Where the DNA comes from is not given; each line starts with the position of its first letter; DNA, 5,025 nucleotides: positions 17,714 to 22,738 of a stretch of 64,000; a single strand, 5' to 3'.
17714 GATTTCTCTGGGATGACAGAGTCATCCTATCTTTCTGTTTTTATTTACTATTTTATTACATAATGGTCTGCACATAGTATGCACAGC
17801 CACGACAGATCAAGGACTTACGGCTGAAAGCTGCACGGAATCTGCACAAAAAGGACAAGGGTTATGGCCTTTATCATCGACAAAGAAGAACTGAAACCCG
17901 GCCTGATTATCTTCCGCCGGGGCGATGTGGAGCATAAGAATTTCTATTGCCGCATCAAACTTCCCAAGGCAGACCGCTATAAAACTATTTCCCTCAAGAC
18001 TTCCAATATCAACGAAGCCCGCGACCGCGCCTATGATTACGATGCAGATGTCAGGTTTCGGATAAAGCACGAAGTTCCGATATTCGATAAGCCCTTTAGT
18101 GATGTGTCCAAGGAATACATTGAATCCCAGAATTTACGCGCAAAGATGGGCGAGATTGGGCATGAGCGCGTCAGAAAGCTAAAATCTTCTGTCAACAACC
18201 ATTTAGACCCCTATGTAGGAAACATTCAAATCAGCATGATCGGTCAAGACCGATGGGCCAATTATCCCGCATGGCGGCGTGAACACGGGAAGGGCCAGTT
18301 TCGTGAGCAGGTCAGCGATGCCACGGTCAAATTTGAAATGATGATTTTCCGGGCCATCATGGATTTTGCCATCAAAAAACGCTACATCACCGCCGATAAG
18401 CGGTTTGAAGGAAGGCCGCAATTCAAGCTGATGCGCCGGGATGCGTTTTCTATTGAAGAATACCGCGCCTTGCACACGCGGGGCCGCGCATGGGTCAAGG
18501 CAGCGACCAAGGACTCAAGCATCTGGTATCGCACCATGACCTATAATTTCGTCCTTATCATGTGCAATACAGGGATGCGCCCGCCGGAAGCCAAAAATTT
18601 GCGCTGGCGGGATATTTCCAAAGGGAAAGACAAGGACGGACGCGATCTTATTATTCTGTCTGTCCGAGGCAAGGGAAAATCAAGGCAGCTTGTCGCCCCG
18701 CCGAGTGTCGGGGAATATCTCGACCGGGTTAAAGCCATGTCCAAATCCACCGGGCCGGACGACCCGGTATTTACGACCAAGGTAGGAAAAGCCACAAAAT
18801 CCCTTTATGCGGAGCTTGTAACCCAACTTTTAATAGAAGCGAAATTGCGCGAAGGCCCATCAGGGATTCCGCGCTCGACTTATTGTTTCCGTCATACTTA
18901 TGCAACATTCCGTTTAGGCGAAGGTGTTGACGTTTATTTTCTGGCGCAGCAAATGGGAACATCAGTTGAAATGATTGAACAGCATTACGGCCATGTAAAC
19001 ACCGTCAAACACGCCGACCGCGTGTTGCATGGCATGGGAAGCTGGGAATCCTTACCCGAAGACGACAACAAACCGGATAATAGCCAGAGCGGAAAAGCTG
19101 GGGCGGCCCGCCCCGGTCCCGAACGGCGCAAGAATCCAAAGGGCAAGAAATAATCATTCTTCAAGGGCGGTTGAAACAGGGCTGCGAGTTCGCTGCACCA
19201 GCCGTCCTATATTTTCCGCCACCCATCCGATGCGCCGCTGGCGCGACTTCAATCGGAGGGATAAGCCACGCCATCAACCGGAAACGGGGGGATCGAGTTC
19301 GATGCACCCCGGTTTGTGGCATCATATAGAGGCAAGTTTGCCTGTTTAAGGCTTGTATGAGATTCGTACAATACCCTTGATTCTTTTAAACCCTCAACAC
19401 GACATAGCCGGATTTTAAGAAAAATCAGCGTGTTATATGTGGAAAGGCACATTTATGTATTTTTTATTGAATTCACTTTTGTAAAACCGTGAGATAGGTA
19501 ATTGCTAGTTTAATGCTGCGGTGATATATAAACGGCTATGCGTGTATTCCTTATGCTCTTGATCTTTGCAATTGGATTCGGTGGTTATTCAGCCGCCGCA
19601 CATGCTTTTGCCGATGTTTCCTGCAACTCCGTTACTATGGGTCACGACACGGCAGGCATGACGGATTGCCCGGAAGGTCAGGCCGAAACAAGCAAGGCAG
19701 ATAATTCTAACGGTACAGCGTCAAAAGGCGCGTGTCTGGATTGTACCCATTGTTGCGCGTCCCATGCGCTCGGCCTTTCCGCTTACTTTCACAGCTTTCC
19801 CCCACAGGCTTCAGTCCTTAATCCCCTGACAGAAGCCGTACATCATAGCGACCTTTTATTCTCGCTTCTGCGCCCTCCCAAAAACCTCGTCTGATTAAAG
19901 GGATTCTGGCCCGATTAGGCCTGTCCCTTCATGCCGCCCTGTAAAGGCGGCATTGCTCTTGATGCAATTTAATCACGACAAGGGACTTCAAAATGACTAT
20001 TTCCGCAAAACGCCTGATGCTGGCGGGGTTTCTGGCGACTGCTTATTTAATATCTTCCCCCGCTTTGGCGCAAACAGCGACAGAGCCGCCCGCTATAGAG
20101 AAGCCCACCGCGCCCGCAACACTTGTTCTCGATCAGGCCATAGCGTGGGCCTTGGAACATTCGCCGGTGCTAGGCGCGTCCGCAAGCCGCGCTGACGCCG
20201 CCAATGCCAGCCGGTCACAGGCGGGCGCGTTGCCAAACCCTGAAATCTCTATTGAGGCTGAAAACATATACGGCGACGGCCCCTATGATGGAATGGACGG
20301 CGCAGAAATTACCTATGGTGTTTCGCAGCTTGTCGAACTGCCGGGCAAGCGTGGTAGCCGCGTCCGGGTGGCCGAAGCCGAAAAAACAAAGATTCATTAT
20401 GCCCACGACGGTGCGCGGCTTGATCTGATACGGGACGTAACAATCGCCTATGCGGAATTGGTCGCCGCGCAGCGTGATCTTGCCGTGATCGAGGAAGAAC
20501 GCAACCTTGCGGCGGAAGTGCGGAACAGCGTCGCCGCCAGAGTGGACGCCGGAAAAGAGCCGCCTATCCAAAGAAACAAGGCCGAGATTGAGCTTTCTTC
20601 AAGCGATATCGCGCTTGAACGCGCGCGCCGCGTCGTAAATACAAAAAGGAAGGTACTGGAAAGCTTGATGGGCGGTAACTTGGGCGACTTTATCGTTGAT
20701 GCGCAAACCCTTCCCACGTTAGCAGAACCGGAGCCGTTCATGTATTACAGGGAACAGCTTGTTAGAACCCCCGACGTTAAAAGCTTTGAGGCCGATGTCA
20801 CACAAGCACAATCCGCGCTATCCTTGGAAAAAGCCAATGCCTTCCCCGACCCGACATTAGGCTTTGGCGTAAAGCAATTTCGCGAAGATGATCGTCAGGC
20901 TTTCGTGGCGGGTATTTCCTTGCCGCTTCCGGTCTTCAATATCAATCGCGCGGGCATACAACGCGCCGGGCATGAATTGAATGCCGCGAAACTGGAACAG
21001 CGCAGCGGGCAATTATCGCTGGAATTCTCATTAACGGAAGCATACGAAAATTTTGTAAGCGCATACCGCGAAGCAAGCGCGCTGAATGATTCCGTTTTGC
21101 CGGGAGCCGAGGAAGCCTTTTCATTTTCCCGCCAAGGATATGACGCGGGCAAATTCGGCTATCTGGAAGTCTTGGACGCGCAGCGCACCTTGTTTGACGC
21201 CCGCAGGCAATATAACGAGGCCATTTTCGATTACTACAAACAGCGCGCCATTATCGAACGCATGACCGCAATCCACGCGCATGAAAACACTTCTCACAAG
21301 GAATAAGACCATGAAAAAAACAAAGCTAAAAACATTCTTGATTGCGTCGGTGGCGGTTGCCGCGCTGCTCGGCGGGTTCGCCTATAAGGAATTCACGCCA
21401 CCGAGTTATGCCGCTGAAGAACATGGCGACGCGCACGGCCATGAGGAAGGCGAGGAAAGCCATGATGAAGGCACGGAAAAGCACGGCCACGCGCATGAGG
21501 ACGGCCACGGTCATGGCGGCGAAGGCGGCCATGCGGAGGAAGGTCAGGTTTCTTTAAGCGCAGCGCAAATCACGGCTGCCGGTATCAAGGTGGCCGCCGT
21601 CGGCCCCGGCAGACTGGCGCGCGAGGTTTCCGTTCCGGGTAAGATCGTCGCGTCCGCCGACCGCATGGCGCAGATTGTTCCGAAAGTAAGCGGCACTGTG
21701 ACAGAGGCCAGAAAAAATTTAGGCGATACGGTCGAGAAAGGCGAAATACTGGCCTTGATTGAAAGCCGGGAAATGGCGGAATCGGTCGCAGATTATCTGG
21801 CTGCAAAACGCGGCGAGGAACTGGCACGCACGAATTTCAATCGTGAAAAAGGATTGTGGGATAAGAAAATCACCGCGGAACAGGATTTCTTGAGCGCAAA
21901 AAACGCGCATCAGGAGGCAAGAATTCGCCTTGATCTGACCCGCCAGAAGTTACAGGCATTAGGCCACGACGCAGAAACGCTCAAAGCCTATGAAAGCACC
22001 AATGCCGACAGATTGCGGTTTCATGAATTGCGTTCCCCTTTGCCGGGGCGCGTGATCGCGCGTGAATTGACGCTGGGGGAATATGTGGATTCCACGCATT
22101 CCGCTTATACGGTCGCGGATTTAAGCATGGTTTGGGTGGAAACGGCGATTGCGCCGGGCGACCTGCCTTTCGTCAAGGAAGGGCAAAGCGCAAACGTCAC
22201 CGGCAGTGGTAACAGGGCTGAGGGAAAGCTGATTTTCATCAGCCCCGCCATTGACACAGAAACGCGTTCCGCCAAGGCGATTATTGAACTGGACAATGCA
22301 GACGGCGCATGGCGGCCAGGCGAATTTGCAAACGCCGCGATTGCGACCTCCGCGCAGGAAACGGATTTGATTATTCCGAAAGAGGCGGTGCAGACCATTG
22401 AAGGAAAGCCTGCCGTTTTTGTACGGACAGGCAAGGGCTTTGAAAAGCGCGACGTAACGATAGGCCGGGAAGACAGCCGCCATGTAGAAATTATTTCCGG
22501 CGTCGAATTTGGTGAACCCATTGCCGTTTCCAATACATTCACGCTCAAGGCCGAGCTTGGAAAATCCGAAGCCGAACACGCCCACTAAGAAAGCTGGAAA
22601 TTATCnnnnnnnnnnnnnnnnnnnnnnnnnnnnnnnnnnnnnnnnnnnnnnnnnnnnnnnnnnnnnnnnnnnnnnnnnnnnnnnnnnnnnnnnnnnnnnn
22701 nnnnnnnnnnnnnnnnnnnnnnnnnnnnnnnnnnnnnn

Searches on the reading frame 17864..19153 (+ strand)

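Call 20: search_protein_families(library=pfam, proteins=[window:17864-19153:+], max_evalue=0.001)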
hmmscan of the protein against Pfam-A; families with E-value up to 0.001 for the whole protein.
window:17864-19153:+ (429 aa): 2 families
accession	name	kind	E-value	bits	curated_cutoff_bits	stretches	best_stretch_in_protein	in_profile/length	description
PF00589.27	Phage_integrase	-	2.1e-09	37.8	27.1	1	217-379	19-169/172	Phage integrase family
PF13102.12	Phage_int_SAM_5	-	0.00031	21.5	22.3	1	78-179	2-92/98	Phage integrase SAM-like domain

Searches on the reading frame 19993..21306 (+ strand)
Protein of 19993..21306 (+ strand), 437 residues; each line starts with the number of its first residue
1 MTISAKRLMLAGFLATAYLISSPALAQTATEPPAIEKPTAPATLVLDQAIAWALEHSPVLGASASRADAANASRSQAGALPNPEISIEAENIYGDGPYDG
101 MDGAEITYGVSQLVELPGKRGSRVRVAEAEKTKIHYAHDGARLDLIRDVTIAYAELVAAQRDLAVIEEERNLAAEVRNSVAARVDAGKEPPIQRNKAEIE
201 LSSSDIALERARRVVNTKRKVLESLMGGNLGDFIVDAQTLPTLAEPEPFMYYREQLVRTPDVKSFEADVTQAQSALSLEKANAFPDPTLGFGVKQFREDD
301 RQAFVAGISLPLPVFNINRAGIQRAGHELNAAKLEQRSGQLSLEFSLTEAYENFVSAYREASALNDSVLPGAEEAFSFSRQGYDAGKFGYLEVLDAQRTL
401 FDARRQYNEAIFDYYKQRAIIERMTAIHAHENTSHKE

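Call 20: search_protein_families(library=pfam, proteins=[window:19993-21306:+], max_evalue=0.001)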
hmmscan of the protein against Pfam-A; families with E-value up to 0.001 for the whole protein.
window:19993-21306:+ (437 aa): 1 family
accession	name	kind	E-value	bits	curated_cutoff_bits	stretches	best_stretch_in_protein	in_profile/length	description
PF02321.23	OEP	-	1.8e-41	142.5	22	2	259-424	12-185/187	Outer membrane efflux protein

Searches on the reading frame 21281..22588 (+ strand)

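Call 20: search_protein_families(library=pfam, proteins=[window:21281-22588:+], max_evalue=0.001)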
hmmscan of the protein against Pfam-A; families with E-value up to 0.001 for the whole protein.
window:21281-22588:+ (435 aa): 2 families
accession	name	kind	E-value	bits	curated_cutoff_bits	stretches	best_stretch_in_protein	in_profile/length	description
PF16576.10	HlyD_D23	-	2.3e-38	132.1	30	1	112-350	2-214/214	Barrel-sandwich domain of CusB or HlyD membrane-fusion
PF13437.12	HlyD_3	-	1e-17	65.2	22.2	1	250-347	2-106/106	HlyD family secretion protein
